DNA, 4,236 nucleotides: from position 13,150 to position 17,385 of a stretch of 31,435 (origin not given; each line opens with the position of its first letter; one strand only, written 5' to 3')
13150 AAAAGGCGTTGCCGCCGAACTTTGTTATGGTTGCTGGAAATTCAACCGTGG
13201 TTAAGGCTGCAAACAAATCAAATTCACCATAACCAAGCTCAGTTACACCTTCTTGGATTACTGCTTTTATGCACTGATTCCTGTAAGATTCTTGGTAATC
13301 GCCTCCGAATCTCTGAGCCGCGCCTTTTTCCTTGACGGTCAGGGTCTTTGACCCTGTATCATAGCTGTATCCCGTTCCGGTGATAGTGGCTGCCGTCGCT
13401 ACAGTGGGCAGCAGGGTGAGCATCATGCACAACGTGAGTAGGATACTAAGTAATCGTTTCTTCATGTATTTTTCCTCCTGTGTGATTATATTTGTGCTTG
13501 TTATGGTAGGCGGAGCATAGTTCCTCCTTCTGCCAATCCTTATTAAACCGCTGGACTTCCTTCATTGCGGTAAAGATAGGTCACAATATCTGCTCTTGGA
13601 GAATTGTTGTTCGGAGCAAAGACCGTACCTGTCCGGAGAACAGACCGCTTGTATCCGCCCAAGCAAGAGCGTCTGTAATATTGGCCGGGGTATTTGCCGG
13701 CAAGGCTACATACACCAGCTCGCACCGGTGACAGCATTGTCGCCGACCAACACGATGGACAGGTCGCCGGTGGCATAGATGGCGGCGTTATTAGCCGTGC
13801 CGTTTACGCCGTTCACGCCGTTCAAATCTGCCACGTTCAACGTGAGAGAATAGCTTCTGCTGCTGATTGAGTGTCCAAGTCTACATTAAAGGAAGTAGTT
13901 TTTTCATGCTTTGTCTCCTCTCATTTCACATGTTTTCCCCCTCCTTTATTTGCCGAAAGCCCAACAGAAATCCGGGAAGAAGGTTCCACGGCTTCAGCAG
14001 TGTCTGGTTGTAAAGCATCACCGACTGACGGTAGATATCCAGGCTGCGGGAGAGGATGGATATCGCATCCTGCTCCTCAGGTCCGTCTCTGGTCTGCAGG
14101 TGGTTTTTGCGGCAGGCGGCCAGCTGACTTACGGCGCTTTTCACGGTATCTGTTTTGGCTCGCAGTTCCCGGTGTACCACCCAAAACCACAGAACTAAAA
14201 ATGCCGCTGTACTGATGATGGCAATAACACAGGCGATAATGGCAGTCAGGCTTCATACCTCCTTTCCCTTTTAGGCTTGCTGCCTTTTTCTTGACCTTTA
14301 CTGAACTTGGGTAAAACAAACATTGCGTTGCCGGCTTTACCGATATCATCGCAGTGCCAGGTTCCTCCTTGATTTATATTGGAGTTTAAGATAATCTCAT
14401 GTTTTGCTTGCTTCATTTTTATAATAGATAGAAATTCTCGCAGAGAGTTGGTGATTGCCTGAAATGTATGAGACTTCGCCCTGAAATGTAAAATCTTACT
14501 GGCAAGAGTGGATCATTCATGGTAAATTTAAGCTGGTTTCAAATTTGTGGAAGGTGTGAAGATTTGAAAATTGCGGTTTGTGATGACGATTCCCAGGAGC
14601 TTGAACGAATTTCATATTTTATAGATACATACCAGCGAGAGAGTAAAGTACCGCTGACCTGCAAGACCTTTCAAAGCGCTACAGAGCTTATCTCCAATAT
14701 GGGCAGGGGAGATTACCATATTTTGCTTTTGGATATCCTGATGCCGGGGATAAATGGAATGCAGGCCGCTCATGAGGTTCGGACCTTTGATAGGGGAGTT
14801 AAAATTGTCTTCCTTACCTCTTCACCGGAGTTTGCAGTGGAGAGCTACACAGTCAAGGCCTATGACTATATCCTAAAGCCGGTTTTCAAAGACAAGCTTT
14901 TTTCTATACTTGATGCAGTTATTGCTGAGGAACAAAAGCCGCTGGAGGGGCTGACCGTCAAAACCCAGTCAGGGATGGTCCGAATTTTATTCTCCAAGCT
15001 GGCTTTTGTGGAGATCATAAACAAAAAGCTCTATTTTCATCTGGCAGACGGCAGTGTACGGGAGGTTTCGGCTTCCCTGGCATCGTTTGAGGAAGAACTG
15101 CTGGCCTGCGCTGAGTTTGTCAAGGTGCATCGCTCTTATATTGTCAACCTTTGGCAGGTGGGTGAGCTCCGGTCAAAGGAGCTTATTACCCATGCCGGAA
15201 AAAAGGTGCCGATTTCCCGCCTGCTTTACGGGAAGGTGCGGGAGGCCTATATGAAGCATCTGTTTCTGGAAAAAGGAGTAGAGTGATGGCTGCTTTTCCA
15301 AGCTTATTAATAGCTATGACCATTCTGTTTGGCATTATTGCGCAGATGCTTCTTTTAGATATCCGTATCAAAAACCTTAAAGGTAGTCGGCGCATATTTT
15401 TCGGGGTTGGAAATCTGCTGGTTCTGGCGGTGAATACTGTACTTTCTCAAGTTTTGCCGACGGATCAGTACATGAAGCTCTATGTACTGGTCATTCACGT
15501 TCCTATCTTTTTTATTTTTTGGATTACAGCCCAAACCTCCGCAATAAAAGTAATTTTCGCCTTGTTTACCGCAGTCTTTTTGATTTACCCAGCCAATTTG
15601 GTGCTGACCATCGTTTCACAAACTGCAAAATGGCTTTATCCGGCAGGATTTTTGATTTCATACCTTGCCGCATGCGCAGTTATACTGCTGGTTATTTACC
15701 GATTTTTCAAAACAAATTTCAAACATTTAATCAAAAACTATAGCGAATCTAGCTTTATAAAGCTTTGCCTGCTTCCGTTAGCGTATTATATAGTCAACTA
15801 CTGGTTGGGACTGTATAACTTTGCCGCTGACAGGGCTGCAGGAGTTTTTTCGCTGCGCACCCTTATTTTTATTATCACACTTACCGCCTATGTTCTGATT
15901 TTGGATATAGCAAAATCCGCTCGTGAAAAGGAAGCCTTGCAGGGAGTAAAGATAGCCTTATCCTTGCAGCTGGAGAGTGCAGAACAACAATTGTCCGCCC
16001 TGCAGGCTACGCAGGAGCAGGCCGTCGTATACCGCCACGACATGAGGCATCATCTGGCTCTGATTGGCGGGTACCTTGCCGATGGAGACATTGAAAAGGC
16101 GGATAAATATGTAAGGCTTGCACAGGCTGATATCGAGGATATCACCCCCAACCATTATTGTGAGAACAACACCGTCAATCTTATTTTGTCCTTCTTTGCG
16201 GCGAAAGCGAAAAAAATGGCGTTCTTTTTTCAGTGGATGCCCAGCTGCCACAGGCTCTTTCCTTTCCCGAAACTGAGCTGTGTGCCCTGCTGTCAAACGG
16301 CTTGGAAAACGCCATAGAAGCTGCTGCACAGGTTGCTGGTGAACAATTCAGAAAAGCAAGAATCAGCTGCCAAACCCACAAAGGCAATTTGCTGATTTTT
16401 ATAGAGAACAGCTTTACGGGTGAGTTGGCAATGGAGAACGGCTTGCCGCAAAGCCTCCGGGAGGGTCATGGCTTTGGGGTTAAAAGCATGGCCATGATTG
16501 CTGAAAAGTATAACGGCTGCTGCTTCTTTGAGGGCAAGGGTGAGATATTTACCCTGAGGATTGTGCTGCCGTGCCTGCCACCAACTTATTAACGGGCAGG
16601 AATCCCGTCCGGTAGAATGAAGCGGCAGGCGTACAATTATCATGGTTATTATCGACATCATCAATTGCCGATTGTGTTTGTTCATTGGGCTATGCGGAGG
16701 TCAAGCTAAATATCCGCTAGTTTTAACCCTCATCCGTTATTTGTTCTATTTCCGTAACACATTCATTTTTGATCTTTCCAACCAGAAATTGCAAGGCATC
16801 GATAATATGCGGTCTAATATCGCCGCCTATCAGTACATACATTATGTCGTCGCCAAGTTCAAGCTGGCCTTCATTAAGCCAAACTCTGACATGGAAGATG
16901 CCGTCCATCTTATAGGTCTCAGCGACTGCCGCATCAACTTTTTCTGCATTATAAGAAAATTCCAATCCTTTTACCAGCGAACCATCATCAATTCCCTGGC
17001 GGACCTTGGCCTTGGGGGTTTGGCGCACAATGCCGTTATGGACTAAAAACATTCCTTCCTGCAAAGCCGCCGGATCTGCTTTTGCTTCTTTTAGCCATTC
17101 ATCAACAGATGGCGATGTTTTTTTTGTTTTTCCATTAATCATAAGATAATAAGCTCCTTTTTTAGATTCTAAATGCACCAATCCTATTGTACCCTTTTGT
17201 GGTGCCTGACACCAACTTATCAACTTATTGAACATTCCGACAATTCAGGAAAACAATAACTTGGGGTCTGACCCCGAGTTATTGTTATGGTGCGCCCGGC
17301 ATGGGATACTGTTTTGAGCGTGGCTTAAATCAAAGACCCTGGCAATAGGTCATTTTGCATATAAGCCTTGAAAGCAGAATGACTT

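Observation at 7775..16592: Candidate undescribed module: LytTR/GHKL pair divergently controlling small ORF + LemA-like membrane protein + SLH surface proteins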

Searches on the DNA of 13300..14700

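Call 85: search_rna_families(source=window, start=13300, end=14700, threshold=evalue, max_evalue=1)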
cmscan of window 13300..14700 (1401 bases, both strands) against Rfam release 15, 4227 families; matches with E-value up to 1: 0.
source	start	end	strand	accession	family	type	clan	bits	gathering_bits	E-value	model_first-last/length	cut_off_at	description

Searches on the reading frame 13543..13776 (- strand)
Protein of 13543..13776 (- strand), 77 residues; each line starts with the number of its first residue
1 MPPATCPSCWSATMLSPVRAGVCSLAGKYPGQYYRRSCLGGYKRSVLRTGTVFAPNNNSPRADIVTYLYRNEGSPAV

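Call 5: search_protein_families(library=pfam, max_evalue=0.1, proteins=[window:13543-13776:-])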
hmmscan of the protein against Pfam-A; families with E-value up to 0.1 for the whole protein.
window:13543-13776:- (77 aa): 0 families

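Call 6: search_protein_families(library=ncbifam, max_evalue=0.1, proteins=[window:13543-13776:-])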
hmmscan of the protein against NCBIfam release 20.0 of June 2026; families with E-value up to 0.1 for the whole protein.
window:13543-13776:- (77 aa): 0 families

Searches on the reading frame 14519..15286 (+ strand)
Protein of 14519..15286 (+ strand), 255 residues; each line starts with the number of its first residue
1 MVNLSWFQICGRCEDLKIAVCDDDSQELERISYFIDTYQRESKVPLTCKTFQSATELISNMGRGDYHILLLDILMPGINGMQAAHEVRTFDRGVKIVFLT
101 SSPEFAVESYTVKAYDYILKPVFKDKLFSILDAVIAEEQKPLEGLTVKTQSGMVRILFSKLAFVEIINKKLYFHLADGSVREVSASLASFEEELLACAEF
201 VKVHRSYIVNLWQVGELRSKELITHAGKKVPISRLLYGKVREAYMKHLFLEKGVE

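Call 5: search_protein_families(library=pfam, max_evalue=0.1, proteins=[window:14519-15286:+])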
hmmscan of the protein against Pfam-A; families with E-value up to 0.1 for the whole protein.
window:14519-15286:+ (255 aa): 2 families
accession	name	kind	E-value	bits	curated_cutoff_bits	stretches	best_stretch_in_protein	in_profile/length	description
PF00072.30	Response_reg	-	1.3e-15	57.9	30.2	1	18-131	1-110/111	Response regulator receiver domain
PF04397.21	LytTR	-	1.7e-13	51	22.6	1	152-243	2-96/98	LytTr DNA-binding domain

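Call 6: search_protein_families(library=ncbifam, max_evalue=0.1, proteins=[window:14519-15286:+])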
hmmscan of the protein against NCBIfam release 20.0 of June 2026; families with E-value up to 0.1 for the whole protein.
window:14519-15286:+ (255 aa): 73 families (the best 25 are shown)
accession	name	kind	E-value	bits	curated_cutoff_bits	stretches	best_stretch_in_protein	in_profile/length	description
NF008677.0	PRK11697.1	equivalog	8.1e-20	71.2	246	1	16-243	2-234/238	two-component system response regulator BtsR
NF010684.1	PRK14084.1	equivalog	5.2e-13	49.3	375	1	21-138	6-119/254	response regulator transcription factor LytR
NF051850.1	RespRegRprY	equivalog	1.6e-12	47.3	370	1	14-136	3-121/234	response regulator transcription factor RprY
NF046049.1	quorum_RR_AgrA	equivalog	2.3e-12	47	400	1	16-225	1-221/238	quorum-sensing response regulator AgrA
NF008176.1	PRK10923.1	equivalog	5.3e-10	38.5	620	1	41-140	23-124/469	nitrogen regulation protein NR(I)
TIGR01818.1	ntrC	equivalog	7.3e-10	38.2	558.6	1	42-144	19-123/463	nitrogen regulation protein NR(I)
NF007005.1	PRK09468.1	equivalog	1.8e-09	37.4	331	1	16-150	4-134/237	osmolarity response regulator transcription factor OmpR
NF053854.1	RespRegPhoBBctds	equivalog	2.1e-09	37.1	270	1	48-141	25-121/225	two-component system response regulator PhoB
NF052313.1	T9SS_RR_PorX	equivalog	2.9e-09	36.2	300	1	47-139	26-120/513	T9SS response regulator signal transducer PorX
NF006900.1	PRK09390.1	equivalog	4.2e-09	36.2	255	1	15-140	4-125/203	response regulator FixJ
NF047793.1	ResRegPgtA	equivalog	5.3e-09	35.4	650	1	15-144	5-130/414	two-component system response regulator PgtA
NF041946.1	LuxO_transreg_Vib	equivalog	6.1e-09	35.2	800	1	51-143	26-120/463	quorum-sensing sigma-54 dependent transcriptional regulator LuxO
NF008469.0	PRK11361.1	equivalog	1.2e-08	34.1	714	1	53-130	36-115/461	acetoacetate metabolism transcriptional regulator AtoC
NF040749.1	tetrathio_RR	equivalog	2.9e-08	33.6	290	1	20-148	4-128/191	tetrathionate respiration response regulator TtrR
NF052445.1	RespRegMctR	equivalog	8.1e-08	31.9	300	1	16-138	2-122/205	two-component system response regulator MctR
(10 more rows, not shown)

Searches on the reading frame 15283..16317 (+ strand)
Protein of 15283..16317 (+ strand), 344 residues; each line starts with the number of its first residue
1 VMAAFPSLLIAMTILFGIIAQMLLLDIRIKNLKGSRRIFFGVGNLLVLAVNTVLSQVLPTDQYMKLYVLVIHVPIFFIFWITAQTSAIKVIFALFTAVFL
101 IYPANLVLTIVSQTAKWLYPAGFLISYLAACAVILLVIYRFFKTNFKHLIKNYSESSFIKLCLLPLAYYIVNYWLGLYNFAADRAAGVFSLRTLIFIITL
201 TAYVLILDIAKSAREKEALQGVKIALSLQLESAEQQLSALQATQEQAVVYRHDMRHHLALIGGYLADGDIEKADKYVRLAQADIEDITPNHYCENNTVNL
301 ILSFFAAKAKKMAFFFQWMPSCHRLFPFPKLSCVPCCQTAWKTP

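Call 5: search_protein_families(library=pfam, max_evalue=0.1, proteins=[window:15283-16317:+])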
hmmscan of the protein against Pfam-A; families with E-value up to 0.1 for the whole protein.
window:15283-16317:+ (344 aa): 1 family
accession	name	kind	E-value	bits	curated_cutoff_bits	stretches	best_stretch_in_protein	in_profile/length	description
PF14689.11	SPOB_a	-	0.00022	21.2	28.1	1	249-284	18-53/62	Sensor_kinase_SpoOB-type, alpha-helical domain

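Call 6: search_protein_families(library=ncbifam, max_evalue=0.1, proteins=[window:15283-16317:+])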
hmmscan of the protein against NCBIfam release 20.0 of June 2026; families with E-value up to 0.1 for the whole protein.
window:15283-16317:+ (344 aa): 0 families

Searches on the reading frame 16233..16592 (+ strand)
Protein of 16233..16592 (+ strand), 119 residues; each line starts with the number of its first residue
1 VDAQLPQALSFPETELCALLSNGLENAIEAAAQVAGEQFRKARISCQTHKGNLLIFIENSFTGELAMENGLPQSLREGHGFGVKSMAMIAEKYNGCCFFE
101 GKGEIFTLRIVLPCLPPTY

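Call 5: search_protein_families(library=pfam, max_evalue=0.1, proteins=[window:16233-16592:+])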
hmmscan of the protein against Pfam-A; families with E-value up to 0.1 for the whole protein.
window:16233-16592:+ (119 aa): 2 families
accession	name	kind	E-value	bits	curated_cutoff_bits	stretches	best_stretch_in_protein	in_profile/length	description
PF14501.12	HATPase_c_5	-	4.2e-16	59.2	22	1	14-113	4-102/102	GHKL domain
PF02518.31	HATPase_c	-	0.00015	22.6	26.4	1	14-110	4-107/111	Histidine kinase-, DNA gyrase B-, and HSP90-like ATPase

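Call 6: search_protein_families(library=ncbifam, max_evalue=0.1, proteins=[window:16233-16592:+])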
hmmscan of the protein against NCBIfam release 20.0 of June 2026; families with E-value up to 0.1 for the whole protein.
window:16233-16592:+ (119 aa): 0 families

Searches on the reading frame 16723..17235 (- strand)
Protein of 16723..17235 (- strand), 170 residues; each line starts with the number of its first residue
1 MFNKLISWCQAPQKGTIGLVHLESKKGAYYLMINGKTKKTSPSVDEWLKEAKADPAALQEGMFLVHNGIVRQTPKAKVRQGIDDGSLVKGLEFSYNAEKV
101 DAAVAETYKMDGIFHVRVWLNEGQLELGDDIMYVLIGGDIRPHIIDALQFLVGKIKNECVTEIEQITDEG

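Call 58: search_protein_families(library=pfam, proteins=[window:16723-17235:-], max_evalue=0.01)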
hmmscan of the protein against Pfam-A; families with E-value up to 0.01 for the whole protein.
window:16723-17235:- (170 aa): 1 family
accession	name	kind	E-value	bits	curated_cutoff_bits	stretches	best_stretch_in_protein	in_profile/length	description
PF02391.22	MoaE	-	3.4e-07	30.9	23.4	1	59-157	19-113/114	MoaE protein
